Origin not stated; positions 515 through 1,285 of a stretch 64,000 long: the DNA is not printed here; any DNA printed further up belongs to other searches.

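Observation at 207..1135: AT-rich candidate effector-immunity pair: FlgJ-like glucosaminidase plus overlapping signal-peptide protein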

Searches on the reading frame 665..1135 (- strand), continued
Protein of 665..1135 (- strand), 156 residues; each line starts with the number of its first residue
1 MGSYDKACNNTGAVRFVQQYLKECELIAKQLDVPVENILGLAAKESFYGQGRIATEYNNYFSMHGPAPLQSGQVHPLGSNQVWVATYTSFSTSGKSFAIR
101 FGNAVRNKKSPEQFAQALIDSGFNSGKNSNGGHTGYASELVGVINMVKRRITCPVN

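Call 56: list_cluster_members(proteins=[window:665-1135:-, window:207-680:-])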
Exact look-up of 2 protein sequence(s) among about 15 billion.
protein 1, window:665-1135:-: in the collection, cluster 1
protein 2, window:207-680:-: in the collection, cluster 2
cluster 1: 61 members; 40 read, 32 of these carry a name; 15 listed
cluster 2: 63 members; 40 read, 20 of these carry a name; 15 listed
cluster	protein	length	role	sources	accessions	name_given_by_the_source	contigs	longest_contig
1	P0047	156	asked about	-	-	glucosaminidase domain-containing protein [Escherichia coli] | Mannosyl-glycoprotein endo-beta-N-acetylglucosamidase-like domain-containing protein n=2 ... | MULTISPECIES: glucosaminidase domain-containing protein [Escherichia]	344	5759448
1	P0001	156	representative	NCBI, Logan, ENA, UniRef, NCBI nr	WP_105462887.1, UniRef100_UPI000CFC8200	glucosaminidase domain-containing protein [Escherichia coli] | glucosaminidase domain-containing protein n=1 Tax=Escherichia coli TaxID=562 ...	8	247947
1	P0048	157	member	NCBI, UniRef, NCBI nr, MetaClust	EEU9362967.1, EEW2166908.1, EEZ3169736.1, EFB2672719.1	glucosaminidase domain-containing protein [Escherichia coli] | Mannosyl-glycoprotein endo-beta-N-acetylglucosamidase-like domain-containing protein n=1 ... | status=active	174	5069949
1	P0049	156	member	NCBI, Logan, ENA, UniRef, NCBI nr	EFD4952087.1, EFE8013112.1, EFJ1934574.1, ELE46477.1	TPA: glucosaminidase domain-containing protein [Escherichia coli] | glucosaminidase domain-containing protein n=1 Tax=Escherichia coli TaxID=562 ... | glucosaminidase domain-containing protein [Escherichia coli]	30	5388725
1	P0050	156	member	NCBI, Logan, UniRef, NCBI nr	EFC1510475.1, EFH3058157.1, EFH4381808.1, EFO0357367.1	glucosaminidase domain-containing protein [Escherichia coli] | glucosaminidase domain-containing protein n=1 Tax=Escherichia coli TaxID=562 ...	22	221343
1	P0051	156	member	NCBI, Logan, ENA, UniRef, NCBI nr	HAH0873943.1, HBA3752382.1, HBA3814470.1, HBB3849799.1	glucosaminidase domain-containing protein [Escherichia coli] | glucosaminidase domain-containing protein n=1 Tax=Escherichia coli TaxID=562 ...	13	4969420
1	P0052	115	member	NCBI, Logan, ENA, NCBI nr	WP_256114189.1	glucosaminidase domain-containing protein [Escherichia coli]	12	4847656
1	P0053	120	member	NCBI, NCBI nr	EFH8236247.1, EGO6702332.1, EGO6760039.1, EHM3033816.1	hypothetical protein RCU81_01705, partial [Escherichia coli] | hypothetical protein [Escherichia coli]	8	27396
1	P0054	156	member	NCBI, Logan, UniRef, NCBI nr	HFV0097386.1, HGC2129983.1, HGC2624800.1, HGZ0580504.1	TPA: glucosaminidase domain-containing protein [Escherichia coli] | glucosaminidase domain-containing protein n=1 Tax=Escherichia coli TaxID=562 ... | glucosaminidase domain-containing protein [Escherichia coli]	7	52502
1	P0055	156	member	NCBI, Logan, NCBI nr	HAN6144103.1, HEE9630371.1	TPA: glucosaminidase domain-containing protein [Escherichia coli] | glucosaminidase domain-containing protein [Escherichia coli]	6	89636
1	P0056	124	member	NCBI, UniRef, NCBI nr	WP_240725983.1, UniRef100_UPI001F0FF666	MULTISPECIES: glucosaminidase domain-containing protein [unclassified Escherichia] | glucosaminidase domain-containing protein n=1 Tax=unclassified Escherichia TaxID=2608889 ...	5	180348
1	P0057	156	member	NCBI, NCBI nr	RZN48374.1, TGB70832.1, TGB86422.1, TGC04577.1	hypothetical protein D9736_17515 [Escherichia sp. E10V10]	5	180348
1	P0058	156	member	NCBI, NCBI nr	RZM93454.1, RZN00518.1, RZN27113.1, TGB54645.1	hypothetical protein D9741_21135 [Escherichia sp. E14V7] | hypothetical protein D9740_18045 [Escherichia sp. E14V5]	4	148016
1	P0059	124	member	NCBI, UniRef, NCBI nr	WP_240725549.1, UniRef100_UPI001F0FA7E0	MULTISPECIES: glucosaminidase domain-containing protein [unclassified Escherichia] | glucosaminidase domain-containing protein n=1 Tax=unclassified Escherichia TaxID=2608889 ...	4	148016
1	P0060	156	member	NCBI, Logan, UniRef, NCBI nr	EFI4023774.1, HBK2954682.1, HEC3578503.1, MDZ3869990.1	TPA: glucosaminidase domain-containing protein [Escherichia coli] | glucosaminidase domain-containing protein n=1 Tax=Escherichia coli TaxID=562 ... | glucosaminidase domain-containing protein [Escherichia coli]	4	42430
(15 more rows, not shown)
